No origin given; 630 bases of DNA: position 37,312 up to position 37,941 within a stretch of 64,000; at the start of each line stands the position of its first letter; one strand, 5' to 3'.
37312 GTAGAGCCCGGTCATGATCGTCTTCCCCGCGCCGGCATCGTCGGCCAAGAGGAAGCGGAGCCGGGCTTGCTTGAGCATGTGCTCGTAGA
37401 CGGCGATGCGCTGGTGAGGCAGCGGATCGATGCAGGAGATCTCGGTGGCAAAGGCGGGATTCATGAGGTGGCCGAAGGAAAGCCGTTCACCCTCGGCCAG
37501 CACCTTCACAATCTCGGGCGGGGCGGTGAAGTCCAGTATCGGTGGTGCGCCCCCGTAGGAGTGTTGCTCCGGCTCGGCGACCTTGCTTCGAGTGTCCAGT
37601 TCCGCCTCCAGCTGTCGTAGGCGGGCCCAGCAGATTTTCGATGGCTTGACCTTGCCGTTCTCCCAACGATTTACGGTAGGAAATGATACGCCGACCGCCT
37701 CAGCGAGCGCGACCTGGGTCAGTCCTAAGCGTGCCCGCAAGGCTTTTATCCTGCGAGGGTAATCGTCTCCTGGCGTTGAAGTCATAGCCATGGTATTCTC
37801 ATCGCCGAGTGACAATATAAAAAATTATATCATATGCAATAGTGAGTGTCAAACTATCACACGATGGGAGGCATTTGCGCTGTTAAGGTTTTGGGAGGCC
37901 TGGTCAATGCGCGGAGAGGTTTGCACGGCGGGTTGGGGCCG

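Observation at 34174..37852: Defence helicase carries its own XRE-type HTH and sits behind a textbook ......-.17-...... promoter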

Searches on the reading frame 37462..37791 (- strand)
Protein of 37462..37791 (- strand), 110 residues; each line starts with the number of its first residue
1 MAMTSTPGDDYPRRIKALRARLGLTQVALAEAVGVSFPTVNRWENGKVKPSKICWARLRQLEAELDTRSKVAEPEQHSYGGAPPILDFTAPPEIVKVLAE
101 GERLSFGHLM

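Call 16: search_solved_structures(query=window:37498-37791:-, max_evalue=0.01, show_alignments=2)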
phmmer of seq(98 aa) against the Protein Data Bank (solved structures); distinct sequences matched with E-value up to 0.01: 11.
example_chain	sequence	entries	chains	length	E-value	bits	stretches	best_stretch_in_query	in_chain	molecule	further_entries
2mez_A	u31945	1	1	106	3.3e-05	27.2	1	10-65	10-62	Multiprotein Bridging Factor (MBP-like)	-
8tac_A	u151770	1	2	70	4.5e-05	26.8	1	13-60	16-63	DBP48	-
1sq8_A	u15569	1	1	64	7.8e-05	26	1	13-59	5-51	dh434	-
9k3w_A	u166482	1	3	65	9.7e-05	25.7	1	13-58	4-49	Transcriptional regulator, PbsX family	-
1r63_A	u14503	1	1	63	0.00032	24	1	13-52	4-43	REPRESSOR PROTEIN FROM BACTERIOPHAGE 434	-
1per_L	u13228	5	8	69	0.00039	23.8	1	13-52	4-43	PROTEIN (434 REPRESSOR) | 434 REPRESSOR | REPRESSOR PROTEIN CI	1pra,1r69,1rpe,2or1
3jxb_C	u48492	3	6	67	0.0012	22.2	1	13-52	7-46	Repressor protein C2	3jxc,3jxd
2r1j_L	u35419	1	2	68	0.0012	22.2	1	13-52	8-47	Repressor protein C2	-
1adr_A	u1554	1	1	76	0.0015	21.9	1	13-52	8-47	P22 C2 REPRESSOR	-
2r63_A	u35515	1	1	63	0.0022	21.4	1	13-52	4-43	REPRESSOR PROTEIN FROM BACTERIOPHAGE 434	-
9vt3_A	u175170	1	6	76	0.0093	19.4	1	12-46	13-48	Aca3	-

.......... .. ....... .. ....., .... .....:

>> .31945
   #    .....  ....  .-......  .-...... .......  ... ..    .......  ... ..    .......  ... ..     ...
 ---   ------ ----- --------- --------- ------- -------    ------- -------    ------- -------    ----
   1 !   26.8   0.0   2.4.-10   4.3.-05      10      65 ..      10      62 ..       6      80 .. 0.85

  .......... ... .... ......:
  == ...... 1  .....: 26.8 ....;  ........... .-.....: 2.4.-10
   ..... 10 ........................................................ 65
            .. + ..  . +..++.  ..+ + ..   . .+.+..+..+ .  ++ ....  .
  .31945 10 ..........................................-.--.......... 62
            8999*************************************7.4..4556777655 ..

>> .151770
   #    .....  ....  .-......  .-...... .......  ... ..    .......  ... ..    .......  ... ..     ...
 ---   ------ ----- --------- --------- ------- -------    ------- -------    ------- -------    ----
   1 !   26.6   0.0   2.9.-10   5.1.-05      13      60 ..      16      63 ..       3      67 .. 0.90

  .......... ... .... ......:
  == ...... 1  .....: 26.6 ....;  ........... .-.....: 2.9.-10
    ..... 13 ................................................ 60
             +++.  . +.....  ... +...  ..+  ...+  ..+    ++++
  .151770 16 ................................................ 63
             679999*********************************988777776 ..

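Call 36: search_protein_representatives(protein=window:37462-37791:-)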
Query: 110 residues. Proteins with E-value up to 0.001 (for the whole library): 5498; up to 1e-10: 435; up to 1e-30: 6. The best 150 are listed.
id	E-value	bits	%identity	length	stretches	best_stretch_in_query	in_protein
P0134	4.7e-44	165.0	35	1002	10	9-52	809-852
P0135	2.9e-43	162.5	38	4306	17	71-106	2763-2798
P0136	5.0e-38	145.6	37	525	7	14-72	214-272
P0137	2.3e-34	133.9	41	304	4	6-62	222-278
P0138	1.9e-33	130.9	34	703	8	11-51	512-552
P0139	7.0e-31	122.6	39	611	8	3-50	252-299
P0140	2.1e-30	121.1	60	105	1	9-108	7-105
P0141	4.2e-30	120.1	37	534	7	3-69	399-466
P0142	9.7e-30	119.0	60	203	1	2-106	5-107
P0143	2.3e-28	114.5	42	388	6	14-65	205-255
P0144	1.0e-27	112.5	61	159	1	10-110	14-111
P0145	3.1e-27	110.9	38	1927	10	13-52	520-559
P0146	5.6e-27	110.1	67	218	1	5-110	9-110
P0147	1.8e-26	108.4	38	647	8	7-60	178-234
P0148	2.0e-26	108.3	42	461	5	6-64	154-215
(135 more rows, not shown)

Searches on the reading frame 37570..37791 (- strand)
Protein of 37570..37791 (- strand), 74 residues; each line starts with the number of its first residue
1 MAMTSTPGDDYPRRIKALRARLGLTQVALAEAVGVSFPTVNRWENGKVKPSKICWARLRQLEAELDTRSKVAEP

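Call 24: find_homologous_proteins(query=window:37570-37791:-, max_evalue=0.001)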
Query seq(74 aa) (74 aa): 13 proteins with E <= 0.001 among 15 candidates.
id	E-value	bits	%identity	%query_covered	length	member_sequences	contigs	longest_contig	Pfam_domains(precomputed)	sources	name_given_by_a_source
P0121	5.3e-21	91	75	81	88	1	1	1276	PF01381.29,PF13560.13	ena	-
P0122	8.4e-19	84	64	86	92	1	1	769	PF01381.29,PF13560.13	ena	-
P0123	1.6e-18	84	62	96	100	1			PF01381.29,PF13560.13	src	-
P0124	2.8e-17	80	62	89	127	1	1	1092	PF01381.29,PF13560.13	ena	-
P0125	3.9e-17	79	59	92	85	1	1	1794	PF01381.29,PF13560.13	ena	-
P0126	5.5e-17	79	72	72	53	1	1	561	PF01381.29,PF13560.13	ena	-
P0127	6.2e-17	79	57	97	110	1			PF01381.29,PF13560.13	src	-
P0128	5.8e-16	76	64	76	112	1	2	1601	PF01381.29,PF13560.13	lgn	-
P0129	1.1e-15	75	77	64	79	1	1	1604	PF01381.29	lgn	-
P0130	3.0e-15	73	59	97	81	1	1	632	PF01381.29,PF13560.13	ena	-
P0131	2.0e-13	67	64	74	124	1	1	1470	PF01381.29,PF13560.13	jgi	jgi:transcriptional regulator with XRE-family HTH domain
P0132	1.9e-10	58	65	66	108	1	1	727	PF01381.29,PF15731.12,PF13560.13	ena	-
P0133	2.6e-9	54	57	64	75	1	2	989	PF13744.13,PF12844.14,PF01381.29,PF15731.12,PF13560.13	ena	-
